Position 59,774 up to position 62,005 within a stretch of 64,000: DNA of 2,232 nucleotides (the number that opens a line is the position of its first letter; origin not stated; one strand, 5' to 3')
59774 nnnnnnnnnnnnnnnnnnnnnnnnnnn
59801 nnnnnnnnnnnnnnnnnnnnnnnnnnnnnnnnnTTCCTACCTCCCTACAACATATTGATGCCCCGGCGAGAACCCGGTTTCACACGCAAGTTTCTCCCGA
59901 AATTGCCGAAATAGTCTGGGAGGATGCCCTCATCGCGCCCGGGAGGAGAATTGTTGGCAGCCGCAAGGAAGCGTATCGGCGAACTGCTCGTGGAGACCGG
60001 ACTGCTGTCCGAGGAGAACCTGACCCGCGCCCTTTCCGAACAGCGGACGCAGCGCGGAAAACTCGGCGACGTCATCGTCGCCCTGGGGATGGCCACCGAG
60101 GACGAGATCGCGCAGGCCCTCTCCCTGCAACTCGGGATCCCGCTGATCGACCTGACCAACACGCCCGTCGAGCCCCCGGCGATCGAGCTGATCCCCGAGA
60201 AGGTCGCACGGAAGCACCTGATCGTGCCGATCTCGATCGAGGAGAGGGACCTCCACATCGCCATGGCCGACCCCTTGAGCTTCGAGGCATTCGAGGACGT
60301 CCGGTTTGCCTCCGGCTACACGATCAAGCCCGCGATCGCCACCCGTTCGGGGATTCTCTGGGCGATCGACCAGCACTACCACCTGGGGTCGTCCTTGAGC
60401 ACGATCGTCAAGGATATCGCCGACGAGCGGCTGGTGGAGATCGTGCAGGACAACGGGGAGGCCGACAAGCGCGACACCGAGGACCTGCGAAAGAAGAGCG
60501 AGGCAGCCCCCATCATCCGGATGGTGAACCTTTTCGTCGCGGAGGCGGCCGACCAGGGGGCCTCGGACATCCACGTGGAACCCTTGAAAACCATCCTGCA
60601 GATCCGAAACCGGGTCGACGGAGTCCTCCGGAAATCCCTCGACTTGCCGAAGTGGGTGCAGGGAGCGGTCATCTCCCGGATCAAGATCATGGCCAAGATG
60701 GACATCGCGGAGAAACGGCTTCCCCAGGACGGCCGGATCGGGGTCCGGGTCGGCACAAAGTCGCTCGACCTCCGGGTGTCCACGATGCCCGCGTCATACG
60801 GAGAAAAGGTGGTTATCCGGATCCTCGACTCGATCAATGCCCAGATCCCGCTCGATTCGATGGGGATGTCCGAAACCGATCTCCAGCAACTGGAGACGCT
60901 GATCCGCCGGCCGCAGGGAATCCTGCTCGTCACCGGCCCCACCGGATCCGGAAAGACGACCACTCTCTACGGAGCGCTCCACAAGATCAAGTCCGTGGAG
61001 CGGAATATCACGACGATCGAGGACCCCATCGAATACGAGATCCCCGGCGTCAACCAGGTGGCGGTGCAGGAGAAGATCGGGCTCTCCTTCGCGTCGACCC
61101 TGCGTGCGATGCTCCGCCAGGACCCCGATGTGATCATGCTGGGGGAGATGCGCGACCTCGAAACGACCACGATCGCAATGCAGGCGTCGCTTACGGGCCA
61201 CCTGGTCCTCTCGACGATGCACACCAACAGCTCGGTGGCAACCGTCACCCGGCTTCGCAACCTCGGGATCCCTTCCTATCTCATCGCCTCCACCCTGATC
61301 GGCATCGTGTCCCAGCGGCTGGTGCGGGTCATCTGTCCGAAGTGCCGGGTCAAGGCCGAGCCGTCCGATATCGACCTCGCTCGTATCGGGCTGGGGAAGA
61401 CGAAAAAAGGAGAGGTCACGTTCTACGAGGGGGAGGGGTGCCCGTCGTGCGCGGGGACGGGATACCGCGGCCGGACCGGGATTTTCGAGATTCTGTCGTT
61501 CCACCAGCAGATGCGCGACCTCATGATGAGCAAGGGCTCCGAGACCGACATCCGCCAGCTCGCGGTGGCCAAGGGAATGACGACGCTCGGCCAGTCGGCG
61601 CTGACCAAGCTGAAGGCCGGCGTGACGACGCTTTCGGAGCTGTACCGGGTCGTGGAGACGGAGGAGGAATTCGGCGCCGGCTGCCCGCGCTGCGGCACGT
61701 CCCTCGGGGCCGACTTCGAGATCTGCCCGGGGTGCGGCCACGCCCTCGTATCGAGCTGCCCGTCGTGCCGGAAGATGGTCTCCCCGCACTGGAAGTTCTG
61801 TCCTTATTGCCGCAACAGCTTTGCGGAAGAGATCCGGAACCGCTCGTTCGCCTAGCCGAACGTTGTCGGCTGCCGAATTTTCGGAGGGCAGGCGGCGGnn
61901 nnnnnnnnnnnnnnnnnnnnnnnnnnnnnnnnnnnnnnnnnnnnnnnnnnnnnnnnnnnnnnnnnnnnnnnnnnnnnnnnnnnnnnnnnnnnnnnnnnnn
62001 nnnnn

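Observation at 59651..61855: Orphan PilB/MshE-like ATPase with c-di-GMP-type MshEN motif and C-terminal double zinc ribbon, paired with a small Zn-ribbon protein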

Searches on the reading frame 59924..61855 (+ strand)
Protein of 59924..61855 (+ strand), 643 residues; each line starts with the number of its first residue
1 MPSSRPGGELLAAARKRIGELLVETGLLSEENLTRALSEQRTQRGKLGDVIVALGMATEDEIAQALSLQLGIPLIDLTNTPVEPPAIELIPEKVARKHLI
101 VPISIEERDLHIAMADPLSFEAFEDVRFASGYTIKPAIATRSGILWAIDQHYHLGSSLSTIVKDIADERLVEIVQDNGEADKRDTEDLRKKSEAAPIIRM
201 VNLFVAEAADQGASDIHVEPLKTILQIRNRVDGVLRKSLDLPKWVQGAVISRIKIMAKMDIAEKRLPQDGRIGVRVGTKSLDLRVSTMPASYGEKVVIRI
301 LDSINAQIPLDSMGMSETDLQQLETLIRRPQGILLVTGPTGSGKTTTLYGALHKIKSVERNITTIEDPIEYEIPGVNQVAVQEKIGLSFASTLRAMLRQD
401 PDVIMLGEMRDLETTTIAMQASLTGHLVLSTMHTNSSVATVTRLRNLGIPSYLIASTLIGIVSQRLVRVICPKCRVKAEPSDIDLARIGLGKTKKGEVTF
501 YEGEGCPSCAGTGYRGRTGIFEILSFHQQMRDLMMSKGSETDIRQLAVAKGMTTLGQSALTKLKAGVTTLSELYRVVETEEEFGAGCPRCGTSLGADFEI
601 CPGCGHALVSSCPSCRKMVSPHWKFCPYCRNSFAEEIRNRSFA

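Call 3: search_protein_families(library=pfam, proteins=[window:59924-61855:+], max_evalue=0.1)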
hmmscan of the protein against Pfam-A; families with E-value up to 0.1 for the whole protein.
window:59924-61855:+ (643 aa): 23 families
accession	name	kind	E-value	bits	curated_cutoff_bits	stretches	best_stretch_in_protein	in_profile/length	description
PF00437.27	T2SSE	-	1.3e-133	445.7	24.9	1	192-575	3-370/370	Type II/IV secretion system protein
PF05157.20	MshEN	-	2.8e-23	82.1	23.1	1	70-155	1-87/90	MshEN domain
PF12773.13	DZR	-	1.7e-10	41.3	27.3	1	587-629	1-44/45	Double zinc ribbon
PF17032.10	Zn_ribbon_15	-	2.8e-05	25.3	28.9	1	610-629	53-72/73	zinc-ribbon family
PF13240.11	Zn_Ribbon_1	-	0.00027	21.1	25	2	587-608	2-23/23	zinc-ribbon domain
PF13191.12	AAA_16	-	0.00041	21.3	32.6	1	317-354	6-46/167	AAA ATPase domain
PF13401.12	AAA_22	-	0.0014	19.4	27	1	329-358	3-32/130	AAA domain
PF25199.1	nSTAND_NTPase5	-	0.0015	18.8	34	1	328-365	38-76/145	Novel STAND NTPase 5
PF01637.24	ATPase_2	-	0.0045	17.3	33.2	1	317-360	5-49/225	ATPase domain predominantly from Archaea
PF24460.1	DUF7575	-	0.0046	16.7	28.5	1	610-629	4-23/28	Domain of unknown function (DUF7575)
PF03215.21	Rad17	-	0.0051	17.2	23.8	1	324-356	38-69/186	Rad17 P-loop domain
PF10571.15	UPF0547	-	0.0084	16.6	29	1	587-607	3-23/26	Uncharacterised protein family UPF0547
PF13555.12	AAA_29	-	0.012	15.7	27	1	328-348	19-39/61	P-loop containing region of AAA domain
PF13604.12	AAA_30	-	0.013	15.6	27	1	322-356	9-43/191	AAA domain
PF13086.12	AAA_11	-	0.015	15.5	27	1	318-356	5-42/257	AAA domain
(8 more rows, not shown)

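Call 4: search_protein_families(library=ncbifam, proteins=[window:59924-61855:+], max_evalue=0.1)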
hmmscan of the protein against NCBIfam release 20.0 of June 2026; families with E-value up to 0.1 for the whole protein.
window:59924-61855:+ (643 aa): 29 families (the best 25 are shown)
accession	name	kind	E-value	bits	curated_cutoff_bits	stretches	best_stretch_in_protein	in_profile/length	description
TIGR02538.1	type_IV_pilB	equivalog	2.2e-183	610.9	675.65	1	18-577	2-562/564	type IV-A pilus assembly ATPase PilB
TIGR02533.1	type_II_gspE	equivalog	2.6e-180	600.2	630.25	1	89-576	3-485/486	type II secretion system ATPase GspE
NF053534.1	T4PilAsmATPsTfpB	equivalog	5.2e-139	464.3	850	1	60-577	66-582/584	type IV pilus assembly ATPase TfpB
NF007755.0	PRK10436.1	equivalog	3.1e-138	461.3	617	1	93-581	12-463/465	type II secretion system protein GspE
NF041000.1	ATPase_ComGA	equivalog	8e-75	251.3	300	1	205-468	4-266/267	competence type IV pilus ATPase ComGA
TIGR01420.1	pilT_fam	subfamily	9.5e-49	166.4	319.1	1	204-469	5-270/343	PilT/PilU family type 4a pilus ATPase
TIGR02525.1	plasmid_TraJ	equivalog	9.4e-27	93.9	368.3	1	270-447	90-272/372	plasmid transfer ATPase TraJ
TIGR02524.1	dot_icm_DotB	equivalog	1.4e-19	70.5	463.3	1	311-445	113-257/358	Dot/Icm type IV secretion system ATPase DotB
NF012033.0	PRK15489.1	equivalog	3.3e-18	65.2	537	1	9-173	484-648/703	glycosyl transferase family protein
NF058587.1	archaellum_moto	equivalog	2.3e-16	59.7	550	1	334-446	278-395/527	archaellum flagellar ATPase motor FlaI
NF053729.1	c-di-GMP_motif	domain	3.5e-16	58.7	38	1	17-69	1-53/53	cyclic di-GMP-binding domain-containing protein, MshE-related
TIGR02782.1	TrbB_P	equivalog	4.6e-15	55.7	304.55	1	314-447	120-255/303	P-type conjugative transfer ATPase TrbB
TIGR02788.1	VirB11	equivalog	8e-15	54.7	249.95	1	323-448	137-266/308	P-type DNA transfer ATPase VirB11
NF008411.1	PRK11234.1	equivalog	5.2e-13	48.3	1170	1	15-152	480-617/723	cyclic di-3',5'-guanylate-activated glycosyltransferase NfrB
TIGR03819.1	heli_sec_ATPase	hypoth_equivalog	1.1e-12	47.8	373.15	1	288-458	134-311/340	TadA family conjugal transfer-associated ATPase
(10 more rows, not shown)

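Call 6: find_homologous_proteins(query=window:59924-61855:+, max_evalue=1e-20)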
Query window:59924-61855:+ (643 aa): 8000 proteins with E <= 1e-20 among 8000 candidates; the best 120 are listed.
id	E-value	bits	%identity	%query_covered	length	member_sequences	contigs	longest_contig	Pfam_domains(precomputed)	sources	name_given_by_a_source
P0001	0.0e+0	1310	92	99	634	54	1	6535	PF05157.21,PF13240.12,PF00437.27,PF12773.14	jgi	jgi:type IV pilus assembly protein PilB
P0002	0.0e+0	1295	91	98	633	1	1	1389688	PF05157.21,PF13240.12,PF00437.27,PF12773.14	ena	-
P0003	0.0e+0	1249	88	98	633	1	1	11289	PF05157.21,PF13240.12,PF00437.27,PF12773.14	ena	-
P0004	0.0e+0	1248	88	98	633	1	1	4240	PF05157.21,PF13240.12,PF00437.27,PF12773.14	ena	-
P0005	0.0e+0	1245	87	98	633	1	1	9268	PF05157.21,PF13240.12,PF00437.27,PF12773.14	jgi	jgi:type IV pilus assembly protein PilB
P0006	0.0e+0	1245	88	98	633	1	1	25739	PF05157.21,PF13240.12,PF00437.27,PF12773.14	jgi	-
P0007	0.0e+0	1245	88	98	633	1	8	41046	PF05157.21,PF13240.12,PF00437.27,PF12773.14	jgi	-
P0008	0.0e+0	1244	88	98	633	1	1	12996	PF05157.21,PF13240.12,PF00437.27,PF12773.14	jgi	-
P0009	0.0e+0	1244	87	98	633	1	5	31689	PF05157.21,PF13240.12,PF00437.27,PF12773.14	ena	-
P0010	0.0e+0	1244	87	98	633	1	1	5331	PF05157.21,PF13240.12,PF00437.27,PF12773.14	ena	-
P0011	0.0e+0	1244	87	98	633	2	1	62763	PF05157.21,PF13240.12,PF00437.27,PF12773.14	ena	-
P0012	0.0e+0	1244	88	98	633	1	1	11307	PF05157.21,PF13240.12,PF00437.27,PF12773.14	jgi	-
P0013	0.0e+0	1243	87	98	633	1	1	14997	PF05157.21,PF13240.12,PF00437.27,PF12773.14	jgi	jgi:type IV pilus assembly protein PilB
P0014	0.0e+0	1243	87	98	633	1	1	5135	PF05157.21,PF13240.12,PF00437.27,PF12773.14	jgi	-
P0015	0.0e+0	1243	87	98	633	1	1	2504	PF05157.21,PF13240.12,PF00437.27,PF12773.14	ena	-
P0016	0.0e+0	1242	87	98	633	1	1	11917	PF05157.21,PF13240.12,PF00437.27,PF12773.14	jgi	jgi:type IV pilus assembly protein PilB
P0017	0.0e+0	1241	87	98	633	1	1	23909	PF05157.21,PF13240.12,PF00437.27,PF12773.14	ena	-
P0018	0.0e+0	1239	87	98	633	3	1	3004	PF05157.21,PF13240.12,PF00437.27,PF12773.14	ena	-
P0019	0.0e+0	1237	87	98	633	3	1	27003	PF05157.21,PF13240.12,PF00437.27,PF12773.14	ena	-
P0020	0.0e+0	1235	87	98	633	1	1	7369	PF05157.21,PF00437.27,PF12773.14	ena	-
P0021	0.0e+0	1211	85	98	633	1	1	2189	PF05157.21,PF13240.12,PF00437.27,PF12773.14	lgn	-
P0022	0.0e+0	1210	85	99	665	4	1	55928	PF05157.21,PF13240.12,PF00437.27,PF12773.14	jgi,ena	-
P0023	0.0e+0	1208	85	98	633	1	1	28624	PF05157.21,PF13240.12,PF00437.27,PF12773.14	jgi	jgi:type IV pilus assembly protein PilB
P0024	0.0e+0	1204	86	98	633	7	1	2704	PF05157.21,PF13240.12,PF00437.27,PF12773.14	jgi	jgi:type IV pilus assembly protein PilB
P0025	0.0e+0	1200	83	100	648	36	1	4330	PF05157.21,PF13240.12,PF00437.27,PF12773.14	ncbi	-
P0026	0.0e+0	1197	85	98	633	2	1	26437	PF05157.21,PF13240.12,PF00437.27,PF12773.14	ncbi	-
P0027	0.0e+0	1195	85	98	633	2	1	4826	PF05157.21,PF13240.12,PF00437.27,PF12773.14,PF10571.16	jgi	jgi:type IV pilus assembly protein PilB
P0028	0.0e+0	1194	85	98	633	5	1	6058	PF05157.21,PF00437.27,PF12773.14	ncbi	-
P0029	0.0e+0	1194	84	98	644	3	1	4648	PF05157.21,PF13240.12,PF00437.27,PF12773.14,PF13191.13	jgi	jgi:type IV pilus assembly protein PilB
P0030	0.0e+0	1193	84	98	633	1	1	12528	PF05157.21,PF13240.12,PF00437.27,PF12773.14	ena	-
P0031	0.0e+0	1192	84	98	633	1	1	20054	PF05157.21,PF13240.12,PF00437.27,PF12773.14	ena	-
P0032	0.0e+0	1192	84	98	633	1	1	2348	PF05157.21,PF13240.12,PF00437.27,PF12773.14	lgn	-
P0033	0.0e+0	1192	84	98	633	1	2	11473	PF05157.21,PF13240.12,PF00437.27,PF12773.14,PF10571.16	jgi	jgi:type IV pilus assembly protein PilB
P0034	0.0e+0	1192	84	98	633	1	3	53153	PF05157.21,PF13240.12,PF00437.27,PF12773.14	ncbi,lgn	-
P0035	0.0e+0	1191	83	98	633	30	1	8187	PF05157.21,PF13240.12,PF00437.27,PF12773.14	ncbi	-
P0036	0.0e+0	1191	85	98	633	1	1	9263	PF05157.21,PF13240.12,PF00437.27,PF12773.14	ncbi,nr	ncbi:MAG TPA: ATPase, T2SS/T4P/T4SS family [Candidatus Deferrimicrobiaceae bacterium]|nr:ATPase, T2S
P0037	0.0e+0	1191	84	98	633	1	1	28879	PF05157.21,PF13240.12,PF00437.27,PF12773.14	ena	-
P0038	0.0e+0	1191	84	98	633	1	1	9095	PF05157.21,PF13240.12,PF00437.27,PF12773.14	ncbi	-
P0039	0.0e+0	1190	83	98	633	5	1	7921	PF05157.21,PF00437.27,PF12773.14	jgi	jgi:type IV pilus assembly protein PilB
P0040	0.0e+0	1189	84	98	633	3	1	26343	PF05157.21,PF13240.12,PF00437.27,PF12773.14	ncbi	-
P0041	0.0e+0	1189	84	98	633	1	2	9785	PF05157.21,PF13240.12,PF00437.27,PF12773.14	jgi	jgi:type IV pilus assembly protein PilB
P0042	0.0e+0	1189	84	98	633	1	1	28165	PF05157.21,PF13240.12,PF00437.27,PF12773.14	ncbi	ncbi:MAG: ATPase, T2SS/T4P/T4SS family [Candidatus Deferrimicrobiaceae bacterium]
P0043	0.0e+0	1188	84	98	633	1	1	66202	PF05157.21,PF13240.12,PF00437.27,PF12773.14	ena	-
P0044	0.0e+0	1188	84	98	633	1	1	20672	PF05157.21,PF13240.12,PF00437.27,PF12773.14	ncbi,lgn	ncbi:MAG: ATPase, T2SS/T4P/T4SS family [Candidatus Deferrimicrobiaceae bacterium]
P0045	0.0e+0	1188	84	98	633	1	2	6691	PF05157.21,PF13240.12,PF00437.27,PF12773.14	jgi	-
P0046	0.0e+0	1188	84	98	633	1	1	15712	PF05157.21,PF13240.12,PF00437.27,PF12773.14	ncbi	-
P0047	0.0e+0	1187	84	98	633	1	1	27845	PF05157.21,PF13240.12,PF00437.27,PF12773.14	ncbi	ncbi:MAG: ATPase, T2SS/T4P/T4SS family [Candidatus Deferrimicrobiaceae bacterium]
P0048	0.0e+0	1187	84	98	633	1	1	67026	PF05157.21,PF13240.12,PF00437.27,PF12773.14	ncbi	-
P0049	0.0e+0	1187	84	98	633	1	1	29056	PF05157.21,PF13240.12,PF00437.27,PF12773.14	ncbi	-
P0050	0.0e+0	1187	84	98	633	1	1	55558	PF05157.21,PF13240.12,PF00437.27,PF12773.14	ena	-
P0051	0.0e+0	1185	84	98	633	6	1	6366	PF05157.21,PF13240.12,PF00437.27,PF12773.14,PF13191.13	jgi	jgi:type IV pilus assembly protein PilB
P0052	0.0e+0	1184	84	98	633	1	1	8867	PF05157.21,PF13240.12,PF00437.27,PF12773.14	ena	-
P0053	0.0e+0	1181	85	97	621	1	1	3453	PF05157.21,PF13240.12,PF00437.27,PF12773.14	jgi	-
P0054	0.0e+0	1180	85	97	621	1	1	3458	PF05157.21,PF13240.12,PF00437.27,PF12773.14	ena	-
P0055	0.0e+0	1176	82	98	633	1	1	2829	PF05157.21,PF00437.27,PF12773.14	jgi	jgi:type IV pilus assembly protein PilB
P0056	0.0e+0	1170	82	98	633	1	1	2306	PF05157.21,PF00437.27,PF12773.14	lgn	-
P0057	0.0e+0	1167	82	98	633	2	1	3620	PF05157.21,PF00437.27,PF12773.14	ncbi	-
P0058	0.0e+0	1164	82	98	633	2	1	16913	PF05157.21,PF13240.12,PF00437.27,PF12773.14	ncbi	-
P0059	0.0e+0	1162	82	98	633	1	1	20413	PF05157.21,PF00437.27,PF12773.14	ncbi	-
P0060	0.0e+0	1100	79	98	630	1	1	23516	PF05157.21,PF13240.12,PF00437.27,PF12773.14,PF10571.16,PF13248.12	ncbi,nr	ncbi:MAG: Flp pilus assembly complex ATPase component TadA [Deltaproteobacteria bacterium]|nr:Flp pi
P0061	0.0e+0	1098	77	98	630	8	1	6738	PF05157.21,PF13240.12,PF00437.27,PF12773.14,PF13248.12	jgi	jgi:type IV pilus assembly protein PilB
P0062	0.0e+0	1097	77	98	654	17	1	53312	PF05157.21,PF00437.27,PF12773.14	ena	-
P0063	0.0e+0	1093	77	98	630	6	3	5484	PF05157.21,PF00437.27,PF12773.14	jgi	jgi:type IV pilus assembly protein PilB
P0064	0.0e+0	1092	77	98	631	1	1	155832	PF05157.21,PF00437.27,PF12773.14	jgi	jgi:type IV pilus assembly protein PilB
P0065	0.0e+0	1092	76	98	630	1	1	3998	PF05157.21,PF00437.27,PF12773.14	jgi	jgi:type IV pilus assembly protein PilB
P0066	0.0e+0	1090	76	98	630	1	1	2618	PF05157.21,PF13240.12,PF00437.27,PF12773.14,PF13248.12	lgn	-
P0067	0.0e+0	1088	76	98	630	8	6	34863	PF05157.21,PF00437.27,PF12773.14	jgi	jgi:type IV pilus assembly protein PilB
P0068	0.0e+0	1087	76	98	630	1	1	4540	PF05157.21,PF00437.27,PF12773.14,PF17032.11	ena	-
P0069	0.0e+0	1086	76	98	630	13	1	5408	PF05157.21,PF00437.27,PF12773.14,PF17032.11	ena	-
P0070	0.0e+0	1085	76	98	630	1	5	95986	PF05157.21,PF00437.27,PF12773.14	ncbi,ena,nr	ncbi:MAG: ATPase, T2SS/T4P/T4SS family [Deltaproteobacteria bacterium]|nr:ATPase, T2SS/T4P/T4SS fami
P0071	0.0e+0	1079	76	98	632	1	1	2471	PF05157.21,PF00437.27,PF12773.14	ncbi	-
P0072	0.0e+0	1077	77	98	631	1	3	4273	PF05157.21,PF00437.27,PF12773.14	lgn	-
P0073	0.0e+0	1076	76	98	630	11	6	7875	PF05157.21,PF00437.27,PF12773.14,PF17032.11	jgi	jgi:type IV pilus assembly protein PilB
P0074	0.0e+0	1073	76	98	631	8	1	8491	PF05157.21,PF13240.12,PF00437.27,PF12773.14,PF17032.11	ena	-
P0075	0.0e+0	1067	76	98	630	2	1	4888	PF05157.21,PF00437.27,PF12773.14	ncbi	-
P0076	0.0e+0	1066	76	98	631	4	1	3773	PF05157.21,PF00437.27,PF12773.14,PF13248.12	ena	-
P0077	0.0e+0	1066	75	98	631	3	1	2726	PF05157.21,PF13240.12,PF00437.27,PF12773.14,PF10571.16,PF13248.12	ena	-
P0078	0.0e+0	1065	75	98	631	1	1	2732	PF05157.21,PF00437.27,PF12773.14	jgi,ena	-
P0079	0.0e+0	1063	73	98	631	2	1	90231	PF05157.21,PF00437.27,PF12773.14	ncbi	-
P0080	0.0e+0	1060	74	98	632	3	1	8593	PF05157.21,PF00437.27,PF12773.14,PF10571.16,PF13248.12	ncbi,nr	ncbi:MAG: Flp pilus assembly complex ATPase component TadA [Deltaproteobacteria bacterium]|nr:Flp pi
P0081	0.0e+0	1060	75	98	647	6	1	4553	PF05157.21,PF00437.27,PF12773.14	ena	-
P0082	0.0e+0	1058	73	98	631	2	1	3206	PF05157.21,PF00437.27,PF12773.14,PF13248.12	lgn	-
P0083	0.0e+0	1058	75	98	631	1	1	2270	PF05157.21,PF13240.12,PF00437.27,PF12773.14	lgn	-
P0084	0.0e+0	1057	75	98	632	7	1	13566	PF05157.21,PF00437.27,PF12773.14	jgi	jgi:type IV pilus assembly protein PilB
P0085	0.0e+0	1055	75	98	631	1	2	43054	PF05157.21,PF13240.12,PF00437.27,PF12773.14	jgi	-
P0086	0.0e+0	1054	75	98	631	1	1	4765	PF05157.21,PF13240.12,PF00437.27,PF12773.14,PF17032.11,PF13248.12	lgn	-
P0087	0.0e+0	1053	75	98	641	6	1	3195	PF05157.21,PF00437.27,PF12773.14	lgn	-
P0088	0.0e+0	1050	75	98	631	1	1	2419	PF05157.21,PF00437.27,PF12773.14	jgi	jgi:type IV pilus assembly protein PilB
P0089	0.0e+0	1049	73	98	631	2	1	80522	PF05157.21,PF13240.12,PF00437.27,PF12773.14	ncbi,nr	ncbi:MAG: Flp pilus assembly complex ATPase component TadA [Deltaproteobacteria bacterium]|nr:Flp pi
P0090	0.0e+0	1048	74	98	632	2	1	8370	PF05157.21,PF00437.27,PF12773.14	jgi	jgi:type IV pilus assembly protein PilB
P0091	0.0e+0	1048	74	98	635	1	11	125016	PF05157.21,PF00437.27,PF12773.14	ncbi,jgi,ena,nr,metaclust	ncbi:MAG: hypothetical protein A2Z13_01560 [Deltaproteobacteria bacterium RBG_16_64_85]|nr:MAG: hypo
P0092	0.0e+0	1044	74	98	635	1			PF05157.21,PF00437.27,PF12773.14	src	-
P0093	0.0e+0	1044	73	98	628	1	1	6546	PF05157.21,PF00437.27,PF12773.14,PF17032.11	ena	-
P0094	0.0e+0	1037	74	98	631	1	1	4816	PF05157.21,PF13240.12,PF00437.27,PF12773.14,PF17032.11,PF13248.12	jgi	-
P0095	0.0e+0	1035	73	98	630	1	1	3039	PF05157.21,PF00437.27,PF12773.14,PF13248.12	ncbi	ncbi:MAG TPA: ATPase, T2SS/T4P/T4SS family [Candidatus Deferrimicrobiaceae bacterium]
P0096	0.0e+0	1035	72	98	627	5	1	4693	PF05157.21,PF00437.27,PF12773.14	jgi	-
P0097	0.0e+0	1034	72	98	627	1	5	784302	PF05157.21,PF00437.27,PF12773.14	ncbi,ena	-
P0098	0.0e+0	1033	72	98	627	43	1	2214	PF05157.21,PF00437.27,PF12773.14,PF17032.11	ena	-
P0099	0.0e+0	1032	72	98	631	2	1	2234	PF05157.21,PF00437.27,PF12773.14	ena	-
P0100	0.0e+0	1031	72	98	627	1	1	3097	PF05157.21,PF00437.27,PF12773.14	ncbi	ncbi:MAG: ATPase, T2SS/T4P/T4SS family [Candidatus Deferrimicrobiaceae bacterium]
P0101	0.0e+0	1029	73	97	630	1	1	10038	PF05157.21,PF00437.27,PF12773.14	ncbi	-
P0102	0.0e+0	1028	73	96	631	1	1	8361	PF05157.21,PF00437.27,PF12773.14,PF17032.11,PF13248.12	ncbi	-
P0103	0.0e+0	1027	72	98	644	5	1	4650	PF05157.21,PF00437.27,PF12773.14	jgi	jgi:type IV pilus assembly protein PilB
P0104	0.0e+0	1026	72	98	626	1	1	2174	PF05157.21,PF00437.27,PF12773.14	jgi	jgi:type IV pilus assembly protein PilB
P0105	0.0e+0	1025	72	98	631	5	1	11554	PF05157.21,PF00437.27,PF12773.14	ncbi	ncbi:MAG: ATPase, T2SS/T4P/T4SS family [Deltaproteobacteria bacterium]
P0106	0.0e+0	1025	72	98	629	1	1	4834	PF05157.21,PF00437.27,PF12773.14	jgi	jgi:type IV pilus assembly protein PilB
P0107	0.0e+0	1024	73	97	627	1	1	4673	PF05157.21,PF00437.27,PF12773.14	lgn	-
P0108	0.0e+0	1024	72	98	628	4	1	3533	PF05157.21,PF00437.27,PF12773.14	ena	-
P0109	0.0e+0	1024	71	98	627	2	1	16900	PF05157.21,PF00437.27,PF12773.14,PF10571.16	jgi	jgi:type IV pilus assembly protein PilB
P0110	0.0e+0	1023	72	98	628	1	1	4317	PF05157.21,PF00437.27,PF12773.14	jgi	-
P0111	0.0e+0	1022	70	98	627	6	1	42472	PF05157.21,PF00437.27,PF12773.14,PF17032.11,PF13248.12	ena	-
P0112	0.0e+0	1022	70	99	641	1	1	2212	PF05157.21,PF00437.27,PF12773.14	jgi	jgi:type IV pilus assembly protein PilB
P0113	0.0e+0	1021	71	96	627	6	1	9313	PF05157.21,PF00437.27,PF12773.14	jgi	-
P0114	0.0e+0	1021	72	98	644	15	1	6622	PF05157.21,PF00437.27,PF12773.14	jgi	jgi:type IV pilus assembly protein PilB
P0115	0.0e+0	1021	86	82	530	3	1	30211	PF13240.12,PF00437.27,PF12773.14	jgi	-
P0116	0.0e+0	1020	73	98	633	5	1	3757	PF05157.21,PF00437.27,PF12773.14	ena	-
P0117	0.0e+0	1020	71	98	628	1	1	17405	PF05157.21,PF00437.27,PF12773.14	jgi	jgi:type IV pilus assembly protein PilB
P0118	0.0e+0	1019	71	98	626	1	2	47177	PF05157.21,PF00437.27,PF12773.14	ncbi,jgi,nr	ncbi:MAG: type II secretion system protein GspE [Deltaproteobacteria bacterium]|nr:MAG: type II secr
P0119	0.0e+0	1018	72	96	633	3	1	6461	PF05157.21,PF00437.27,PF12773.14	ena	-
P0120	0.0e+0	1018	72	98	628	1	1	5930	PF05157.21,PF00437.27,PF12773.14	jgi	jgi:type IV pilus assembly protein PilB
